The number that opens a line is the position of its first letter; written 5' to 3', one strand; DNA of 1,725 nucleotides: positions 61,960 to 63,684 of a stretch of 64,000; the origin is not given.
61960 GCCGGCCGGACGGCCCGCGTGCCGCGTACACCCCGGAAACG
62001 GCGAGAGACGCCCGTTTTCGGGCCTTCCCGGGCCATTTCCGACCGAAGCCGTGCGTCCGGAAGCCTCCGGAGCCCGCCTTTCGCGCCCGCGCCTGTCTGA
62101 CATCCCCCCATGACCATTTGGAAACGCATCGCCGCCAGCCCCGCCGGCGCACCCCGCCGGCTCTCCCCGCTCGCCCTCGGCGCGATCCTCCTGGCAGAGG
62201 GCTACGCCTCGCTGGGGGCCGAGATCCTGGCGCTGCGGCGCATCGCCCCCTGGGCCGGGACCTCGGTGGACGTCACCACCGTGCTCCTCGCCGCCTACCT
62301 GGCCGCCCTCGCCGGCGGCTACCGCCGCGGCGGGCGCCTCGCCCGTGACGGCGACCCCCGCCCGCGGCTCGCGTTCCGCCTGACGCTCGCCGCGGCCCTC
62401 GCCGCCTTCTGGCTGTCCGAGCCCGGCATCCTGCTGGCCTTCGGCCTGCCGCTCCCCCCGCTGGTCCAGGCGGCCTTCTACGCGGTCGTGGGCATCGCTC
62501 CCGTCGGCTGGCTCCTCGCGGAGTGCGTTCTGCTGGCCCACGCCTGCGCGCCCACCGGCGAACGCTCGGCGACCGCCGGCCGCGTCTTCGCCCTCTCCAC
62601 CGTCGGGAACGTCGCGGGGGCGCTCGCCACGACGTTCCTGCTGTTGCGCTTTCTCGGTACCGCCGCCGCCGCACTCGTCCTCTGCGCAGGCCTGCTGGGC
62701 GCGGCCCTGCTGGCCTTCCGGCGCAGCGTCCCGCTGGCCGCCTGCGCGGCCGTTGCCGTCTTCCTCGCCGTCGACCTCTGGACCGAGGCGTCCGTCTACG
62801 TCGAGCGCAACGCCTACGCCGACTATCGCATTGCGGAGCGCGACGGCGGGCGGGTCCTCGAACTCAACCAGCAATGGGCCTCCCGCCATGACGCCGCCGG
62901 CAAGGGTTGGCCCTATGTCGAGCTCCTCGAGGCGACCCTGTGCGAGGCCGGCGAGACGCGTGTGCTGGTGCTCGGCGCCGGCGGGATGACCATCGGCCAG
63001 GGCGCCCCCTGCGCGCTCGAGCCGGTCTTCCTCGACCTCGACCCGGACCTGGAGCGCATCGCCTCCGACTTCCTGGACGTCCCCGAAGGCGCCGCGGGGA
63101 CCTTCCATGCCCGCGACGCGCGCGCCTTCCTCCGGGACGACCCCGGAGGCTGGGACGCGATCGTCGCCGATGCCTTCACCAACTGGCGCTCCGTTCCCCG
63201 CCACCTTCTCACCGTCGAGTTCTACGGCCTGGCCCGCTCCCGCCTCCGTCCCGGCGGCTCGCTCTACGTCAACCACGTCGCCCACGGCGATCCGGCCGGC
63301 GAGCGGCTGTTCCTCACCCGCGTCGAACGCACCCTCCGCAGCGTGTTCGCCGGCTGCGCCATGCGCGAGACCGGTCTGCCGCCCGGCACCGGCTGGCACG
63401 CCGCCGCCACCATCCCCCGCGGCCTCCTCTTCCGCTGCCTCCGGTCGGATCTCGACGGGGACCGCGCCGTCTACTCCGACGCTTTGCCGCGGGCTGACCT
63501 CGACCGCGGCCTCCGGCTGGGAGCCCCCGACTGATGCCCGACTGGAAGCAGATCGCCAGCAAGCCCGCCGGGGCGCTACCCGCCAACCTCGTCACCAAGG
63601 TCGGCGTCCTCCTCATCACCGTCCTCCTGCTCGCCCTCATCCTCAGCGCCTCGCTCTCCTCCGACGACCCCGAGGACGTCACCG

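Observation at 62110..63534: Membrane-anchored spermidine-synthase-like protein in the slot where Trb/VirB clusters normally encode the polytopic VirB6/TrbL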

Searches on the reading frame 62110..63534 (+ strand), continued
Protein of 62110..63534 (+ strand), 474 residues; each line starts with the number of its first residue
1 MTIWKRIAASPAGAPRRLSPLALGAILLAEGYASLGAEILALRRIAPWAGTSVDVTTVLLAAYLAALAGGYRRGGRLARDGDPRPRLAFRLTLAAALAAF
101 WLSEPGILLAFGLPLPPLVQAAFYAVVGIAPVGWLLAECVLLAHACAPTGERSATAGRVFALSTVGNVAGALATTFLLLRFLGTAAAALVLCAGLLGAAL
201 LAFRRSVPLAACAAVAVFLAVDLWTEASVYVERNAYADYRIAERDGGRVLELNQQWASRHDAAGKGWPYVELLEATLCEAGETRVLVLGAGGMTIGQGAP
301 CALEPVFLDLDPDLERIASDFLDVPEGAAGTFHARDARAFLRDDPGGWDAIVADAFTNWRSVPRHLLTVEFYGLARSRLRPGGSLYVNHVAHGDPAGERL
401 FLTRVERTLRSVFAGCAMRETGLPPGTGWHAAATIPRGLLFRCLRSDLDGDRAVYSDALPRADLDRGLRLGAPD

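Call 92: get_annotated_region(hit=H5, flank=9000)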
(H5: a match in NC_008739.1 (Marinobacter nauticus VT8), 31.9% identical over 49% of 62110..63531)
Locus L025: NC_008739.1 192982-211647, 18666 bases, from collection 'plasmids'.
description: Marinobacter nauticus VT8 plasmid pMAQU02, complete sequence
organism: Marinobacter nauticus VT8 (NCBI taxid 351348)
taxonomy: Bacteria; Pseudomonadota; Gammaproteobacteria; Pseudomonadales; Marinobacteraceae; Marinobacter; Marinobacter nauticus; Marinobacter nauticus VT8
host: -; source: -; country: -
typing (MOB-suite, as given by PLSDB): conjugative; replicon rep_cluster_255; relaxase MOBH; mating-pair formation MPF_G
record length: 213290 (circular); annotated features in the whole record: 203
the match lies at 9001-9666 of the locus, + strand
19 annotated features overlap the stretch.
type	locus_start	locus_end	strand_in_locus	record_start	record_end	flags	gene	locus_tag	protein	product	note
CDS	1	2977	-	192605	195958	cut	-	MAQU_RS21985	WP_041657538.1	STY4851/ECs_5259 family protein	-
CDS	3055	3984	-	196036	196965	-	-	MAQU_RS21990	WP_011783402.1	metallophosphoesterase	-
CDS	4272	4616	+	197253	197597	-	-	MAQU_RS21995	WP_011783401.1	hypothetical protein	-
CDS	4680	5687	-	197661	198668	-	-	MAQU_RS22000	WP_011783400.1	WYL domain-containing protein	-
CDS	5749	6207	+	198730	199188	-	-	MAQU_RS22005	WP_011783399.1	hypothetical protein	-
CDS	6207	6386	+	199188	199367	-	-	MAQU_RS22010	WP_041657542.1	hypothetical protein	-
CDS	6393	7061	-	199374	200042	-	-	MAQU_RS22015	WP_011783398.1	SOS response-associated peptidase family protein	GO:0006974 - DNA damage response [Evidence IEA]; GO:0018142 - protein-DNA covalent cross-linking [Evidence IEA]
CDS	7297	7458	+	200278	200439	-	-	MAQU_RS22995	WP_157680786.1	hypothetical protein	-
CDS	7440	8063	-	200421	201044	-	-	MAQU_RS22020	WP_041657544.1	hypothetical protein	-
CDS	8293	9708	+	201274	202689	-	-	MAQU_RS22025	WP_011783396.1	fused MFS/spermidine synthase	-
CDS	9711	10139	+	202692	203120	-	-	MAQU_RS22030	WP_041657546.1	CFI-box-CTERM domain-containing protein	-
CDS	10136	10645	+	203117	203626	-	-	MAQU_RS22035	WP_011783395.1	PD-(D/E)XK nuclease family protein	-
CDS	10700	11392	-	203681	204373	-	-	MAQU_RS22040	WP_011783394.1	hypothetical protein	-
CDS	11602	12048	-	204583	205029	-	-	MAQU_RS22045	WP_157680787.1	TIGR02281 family clan AA aspartic protease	GO:0008150 - biological_process [Evidence IEA]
CDS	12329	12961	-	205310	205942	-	-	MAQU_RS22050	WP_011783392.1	hypothetical protein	-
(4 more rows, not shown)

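Call 93: get_annotated_region(hit=H11, flank=8000)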
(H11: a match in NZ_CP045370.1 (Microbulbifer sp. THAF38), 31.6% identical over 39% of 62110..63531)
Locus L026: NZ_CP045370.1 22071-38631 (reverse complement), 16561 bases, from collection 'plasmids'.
description: Microbulbifer sp. THAF38 plasmid pTHAF38_a, complete sequence
organism: Microbulbifer sp. THAF38 (NCBI taxid 2587856)
taxonomy: Bacteria; Pseudomonadota; Gammaproteobacteria; Cellvibrionales; Microbulbiferaceae; Microbulbifer; Microbulbifer sp. THAF38
host: -; source: pure culture,Surface of a polyethylene microplastic particle present in tank 6 of a marine aquarium ...; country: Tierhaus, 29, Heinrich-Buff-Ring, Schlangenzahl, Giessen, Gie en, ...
typing (MOB-suite, as given by PLSDB): conjugative; relaxase MOBH; mating-pair formation MPF_F
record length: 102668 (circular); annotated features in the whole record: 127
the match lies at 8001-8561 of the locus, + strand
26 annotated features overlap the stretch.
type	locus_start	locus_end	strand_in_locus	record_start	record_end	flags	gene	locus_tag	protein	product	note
CDS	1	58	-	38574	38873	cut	-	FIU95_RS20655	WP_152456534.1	hypothetical protein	-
CDS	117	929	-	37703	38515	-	-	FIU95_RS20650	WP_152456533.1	hypothetical protein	-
CDS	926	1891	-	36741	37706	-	-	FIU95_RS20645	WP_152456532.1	AAA family ATPase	-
CDS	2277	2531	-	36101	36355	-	-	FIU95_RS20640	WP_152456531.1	hypothetical protein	-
CDS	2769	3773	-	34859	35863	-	-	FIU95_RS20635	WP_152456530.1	lambda-exonuclease family protein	-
CDS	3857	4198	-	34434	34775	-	-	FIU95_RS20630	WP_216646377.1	hypothetical protein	-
CDS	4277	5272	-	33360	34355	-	-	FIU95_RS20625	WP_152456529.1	recombinase RecT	GO:0006259 - DNA metabolic process [Evidence IEA]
CDS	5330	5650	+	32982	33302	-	-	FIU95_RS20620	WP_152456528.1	hypothetical protein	-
CDS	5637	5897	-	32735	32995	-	-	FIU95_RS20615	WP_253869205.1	hypothetical protein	-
CDS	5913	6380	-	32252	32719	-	ssb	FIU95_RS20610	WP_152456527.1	single-stranded DNA-binding protein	GO:0006310 - DNA recombination [Evidence IEA]; GO:0006281 - DNA repair [Evidence IEA]; GO:0006260 - DNA replication ...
CDS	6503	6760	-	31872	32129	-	-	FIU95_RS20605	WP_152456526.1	hypothetical protein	-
CDS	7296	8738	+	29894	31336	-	-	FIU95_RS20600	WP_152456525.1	fused MFS/spermidine synthase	-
CDS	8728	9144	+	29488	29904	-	-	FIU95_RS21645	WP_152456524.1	CFI-box-CTERM domain-containing protein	-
CDS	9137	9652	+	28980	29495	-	-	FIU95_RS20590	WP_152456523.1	PD-(D/E)XK nuclease family protein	-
CDS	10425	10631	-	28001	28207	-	-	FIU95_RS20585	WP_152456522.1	hypothetical protein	-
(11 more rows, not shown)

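Call 94: get_annotated_region(hit=H9, flank=8000)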
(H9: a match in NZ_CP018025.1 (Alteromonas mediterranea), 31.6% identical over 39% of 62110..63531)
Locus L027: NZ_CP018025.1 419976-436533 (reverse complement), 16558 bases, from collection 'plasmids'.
description: Alteromonas mediterranea strain CP48 plasmid pAMCP48-600, complete sequence
organism: Alteromonas mediterranea (NCBI taxid 314275)
taxonomy: Bacteria; Pseudomonadota; Gammaproteobacteria; Alteromonadales; Alteromonadaceae; Alteromonas; Alteromonas mediterranea
host: -; source: seawater,seawater; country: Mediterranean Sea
typing (MOB-suite, as given by PLSDB): non-mobilizable
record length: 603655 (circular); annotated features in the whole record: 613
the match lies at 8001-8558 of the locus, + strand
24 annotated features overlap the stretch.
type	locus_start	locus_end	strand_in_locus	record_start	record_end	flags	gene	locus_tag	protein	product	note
CDS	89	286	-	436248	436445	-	-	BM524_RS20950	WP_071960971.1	hypothetical protein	-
CDS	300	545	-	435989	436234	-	-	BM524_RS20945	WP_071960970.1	hypothetical protein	-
CDS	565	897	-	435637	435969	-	-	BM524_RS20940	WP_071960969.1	helix-turn-helix transcriptional regulator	-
CDS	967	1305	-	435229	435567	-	-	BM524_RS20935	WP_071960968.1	type II toxin-antitoxin system RelE/ParE family toxin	-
CDS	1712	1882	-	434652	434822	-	-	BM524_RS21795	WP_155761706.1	hypothetical protein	-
CDS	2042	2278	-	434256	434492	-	-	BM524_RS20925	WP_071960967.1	hypothetical protein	-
CDS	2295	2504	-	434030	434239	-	-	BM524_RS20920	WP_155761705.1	hypothetical protein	-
CDS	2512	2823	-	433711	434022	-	-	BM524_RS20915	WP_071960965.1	hypothetical protein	-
CDS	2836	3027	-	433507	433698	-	-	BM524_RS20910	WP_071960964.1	hypothetical protein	-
CDS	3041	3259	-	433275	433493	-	-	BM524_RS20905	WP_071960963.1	hypothetical protein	-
CDS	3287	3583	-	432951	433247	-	-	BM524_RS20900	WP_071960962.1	hypothetical protein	-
CDS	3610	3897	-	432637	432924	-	-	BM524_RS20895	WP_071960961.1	helix-turn-helix domain-containing protein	-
CDS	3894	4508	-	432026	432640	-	-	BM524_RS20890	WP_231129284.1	integrase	-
CDS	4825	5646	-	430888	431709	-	-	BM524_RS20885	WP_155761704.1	serine protease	GO:0006508 - proteolysis [Evidence IEA]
CDS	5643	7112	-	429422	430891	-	-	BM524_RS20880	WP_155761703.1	hypothetical protein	-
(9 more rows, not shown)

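Call 95: get_annotated_region(hit=H1, flank=8000)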
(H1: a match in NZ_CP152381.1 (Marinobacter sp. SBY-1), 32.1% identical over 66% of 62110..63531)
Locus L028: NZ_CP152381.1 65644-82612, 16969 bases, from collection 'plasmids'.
description: Marinobacter sp. SBY-1 plasmid unnamed1, complete sequence
organism: Marinobacter sp. SBY-1 (NCBI taxid 3141582)
taxonomy: Bacteria; Pseudomonadota; Gammaproteobacteria; Pseudomonadales; Marinobacteraceae; Marinobacter; Marinobacter sp. SBY-1
host: -; source: mixed culture,aerobic biological filter of a recirculating aquaculture plant; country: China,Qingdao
typing (MOB-suite, as given by PLSDB): conjugative; relaxase MOBH; mating-pair formation MPF_F
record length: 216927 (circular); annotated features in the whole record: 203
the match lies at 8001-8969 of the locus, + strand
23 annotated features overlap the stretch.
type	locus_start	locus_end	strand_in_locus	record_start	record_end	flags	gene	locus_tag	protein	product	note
CDS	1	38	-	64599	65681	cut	-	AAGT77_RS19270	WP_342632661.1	IS630 family transposase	-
CDS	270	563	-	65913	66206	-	-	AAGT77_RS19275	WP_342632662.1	hypothetical protein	-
CDS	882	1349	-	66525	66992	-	-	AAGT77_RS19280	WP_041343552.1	hypothetical protein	-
CDS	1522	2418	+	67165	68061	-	-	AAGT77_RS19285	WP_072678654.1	cation transporter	GO:0006812 - monoatomic cation transport [Evidence IEA]; GO:0055085 - transmembrane transport [Evidence IEA]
CDS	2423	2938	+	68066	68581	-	lspA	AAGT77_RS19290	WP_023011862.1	signal peptidase II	GO:0009306 - protein secretion [Evidence IEA]; GO:0006508 - proteolysis [Evidence IEA]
CDS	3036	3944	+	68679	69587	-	-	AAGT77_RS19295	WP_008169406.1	cation diffusion facilitator family transporter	-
CDS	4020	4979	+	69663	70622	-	-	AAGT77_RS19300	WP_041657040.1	bile acid:sodium symporter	-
CDS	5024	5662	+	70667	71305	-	-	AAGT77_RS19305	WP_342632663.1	thioredoxin domain-containing protein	-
CDS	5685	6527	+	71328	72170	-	-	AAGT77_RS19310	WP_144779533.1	cytochrome c oxidase assembly protein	-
CDS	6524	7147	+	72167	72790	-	-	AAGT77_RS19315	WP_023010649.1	SCO family protein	-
CDS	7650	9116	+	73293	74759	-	-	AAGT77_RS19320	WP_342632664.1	fused MFS/spermidine synthase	-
CDS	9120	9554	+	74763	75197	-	-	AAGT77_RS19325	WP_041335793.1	CFI-box-CTERM domain-containing protein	-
CDS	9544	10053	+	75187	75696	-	-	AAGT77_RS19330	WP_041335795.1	hypothetical protein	-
CDS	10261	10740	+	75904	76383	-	-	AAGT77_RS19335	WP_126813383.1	hypothetical protein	-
CDS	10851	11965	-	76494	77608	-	-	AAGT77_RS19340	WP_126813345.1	IS3 family transposase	-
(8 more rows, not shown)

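Call 96: search_protein_families(library=ncbifam, proteins=[L025:9711-10139:+, L026:8728-9144:+, L025:10136-10645:+, L025:8293-9708:+, L004:9711-10004:+, L004:11398-12369:+, L002:11392-11736:+, L002:9426-10004:+, L015:11389-11910:+, L016:11400-11939:+], max_evalue=0.01)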
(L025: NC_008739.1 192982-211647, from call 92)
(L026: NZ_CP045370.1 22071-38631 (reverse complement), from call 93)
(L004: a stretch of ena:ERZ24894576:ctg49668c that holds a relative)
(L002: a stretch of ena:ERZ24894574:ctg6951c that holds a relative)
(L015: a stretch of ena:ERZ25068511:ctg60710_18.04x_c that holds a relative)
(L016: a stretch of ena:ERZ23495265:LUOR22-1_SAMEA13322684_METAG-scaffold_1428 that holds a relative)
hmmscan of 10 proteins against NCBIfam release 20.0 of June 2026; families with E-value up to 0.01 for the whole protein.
L025:9711-10139:+ (142 aa): 1 family
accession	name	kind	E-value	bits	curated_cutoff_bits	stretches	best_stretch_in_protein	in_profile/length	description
NF041770.1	CFI_box_CTERM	domain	2.6e-15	56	40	1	65-132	1-69/69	CFI-box-CTERM domain-containing protein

L026:8728-9144:+ (138 aa): 1 family
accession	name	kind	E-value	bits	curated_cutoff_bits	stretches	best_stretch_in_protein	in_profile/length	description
NF041770.1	CFI_box_CTERM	domain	6.4e-17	61.1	40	1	61-126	1-67/69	CFI-box-CTERM domain-containing protein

L025:10136-10645:+ (169 aa): 4 families
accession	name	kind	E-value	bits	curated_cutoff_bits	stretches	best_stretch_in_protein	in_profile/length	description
TIGR00372.1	cas4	equivalog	4.9e-12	46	65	1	49-163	63-178/180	CRISPR-associated protein Cas4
TIGR04328.1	cas4_PREFRAN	exception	0.0001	22.3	70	1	46-164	61-176/178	type V CRISPR-associated protein Cas4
NF049935.1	cas4g_cas1g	exception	0.00071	18.2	560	1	49-163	70-189/546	CRISPR-associated endonuclease Cas4g/Cas1g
TIGR03491.1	TIGR03491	subfamily_domain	0.00096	18.2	97.45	1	52-167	88-208/462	TM0106 family RecB-like putative nuclease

L025:8293-9708:+ (471 aa): 7 families
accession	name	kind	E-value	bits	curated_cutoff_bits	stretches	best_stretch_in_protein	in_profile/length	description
NF037959.1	MFS_SpdSyn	subfamily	4.8e-26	91.5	40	1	21-414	7-406/480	fused MFS/spermidine synthase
NF002956.0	PRK03612.1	equivalog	3e-11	42.4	472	1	7-413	20-437/522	polyamine aminopropyltransferase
NF003380.0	PRK04457.1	equivalog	3.9e-06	26.1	304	1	274-408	60-196/265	polyamine aminopropyltransferase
TIGR00417.1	speE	equivalog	0.00022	20.6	249.55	1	223-429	13-225/271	spermidine synthase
NF002010.0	PRK00811.1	equivalog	0.00028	20.2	260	1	223-417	19-217/287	polyamine aminopropyltransferase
NF001790.0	PRK00517.3-3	equivalog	0.00059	19.3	269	1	277-361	114-202/262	50S ribosomal protein L11 methyltransferase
NF002435.0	PRK01581.1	equivalog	0.00086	18.5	537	1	316-410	194-285/374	polyamine aminopropyltransferase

L004:9711-10004:+ (97 aa): 0 families

L004:11398-12369:+ (323 aa): 0 families

L002:11392-11736:+ (114 aa): 0 families

L002:9426-10004:+ (192 aa): 0 families

L015:11389-11910:+ (173 aa): 0 families

L016:11400-11939:+ (179 aa): 0 families

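Call 103: search_protein_families(library=padloc, proteins=[window:62110-63531:+, L006:12753-13670:+, L006:15722-16654:+, L006:16839-17366:+], max_evalue=0.01)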
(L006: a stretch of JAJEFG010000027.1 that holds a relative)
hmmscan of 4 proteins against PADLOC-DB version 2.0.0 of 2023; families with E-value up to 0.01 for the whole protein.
window:62110-63531:+ (474 aa): 1 family
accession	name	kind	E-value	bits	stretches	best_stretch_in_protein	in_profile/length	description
PDLC04134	mad2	-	3.4e-07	27.5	1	282-393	292-400/492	mads_2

L006:12753-13670:+ (305 aa): 0 families

L006:15722-16654:+ (310 aa): 0 families

L006:16839-17366:+ (175 aa): 0 families

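Call 104: search_protein_families(library=phrogs, proteins=[window:62110-63531:+], max_evalue=0.01)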
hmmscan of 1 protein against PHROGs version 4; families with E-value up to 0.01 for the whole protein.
window:62110-63531:+ (474 aa): 0 families

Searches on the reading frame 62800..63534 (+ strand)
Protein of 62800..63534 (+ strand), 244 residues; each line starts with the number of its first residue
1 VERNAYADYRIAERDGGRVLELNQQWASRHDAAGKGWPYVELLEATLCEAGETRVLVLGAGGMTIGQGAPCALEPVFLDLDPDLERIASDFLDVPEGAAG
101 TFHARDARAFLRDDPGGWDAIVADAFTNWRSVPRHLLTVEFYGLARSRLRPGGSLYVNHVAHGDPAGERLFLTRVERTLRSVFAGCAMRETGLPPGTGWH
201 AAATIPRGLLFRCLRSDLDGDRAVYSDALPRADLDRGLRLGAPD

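Call 5: search_protein_families(library=pfam, proteins=[window:62800-63534:+], max_evalue=10)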
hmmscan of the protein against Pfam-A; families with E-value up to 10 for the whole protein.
window:62800-63534:+ (244 aa): 0 families

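Call 6: search_protein_families(library=ncbifam, proteins=[window:62800-63534:+], max_evalue=10)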
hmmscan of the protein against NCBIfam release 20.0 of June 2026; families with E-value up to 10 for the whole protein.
window:62800-63534:+ (244 aa): 4 families
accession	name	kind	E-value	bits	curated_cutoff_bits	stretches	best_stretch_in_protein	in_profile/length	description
NF037959.1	MFS_SpdSyn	subfamily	1.1e-16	60.7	40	1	76-184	303-407/480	fused MFS/spermidine synthase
NF002956.0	PRK03612.1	equivalog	2.4e-06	26.3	472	1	50-182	298-437/522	polyamine aminopropyltransferase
NF002010.0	PRK00811.1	equivalog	0.00041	19.7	260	1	52-189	79-220/287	polyamine aminopropyltransferase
NF003380.0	PRK04457.1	equivalog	0.0005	19.2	304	1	74-177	95-196/265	polyamine aminopropyltransferase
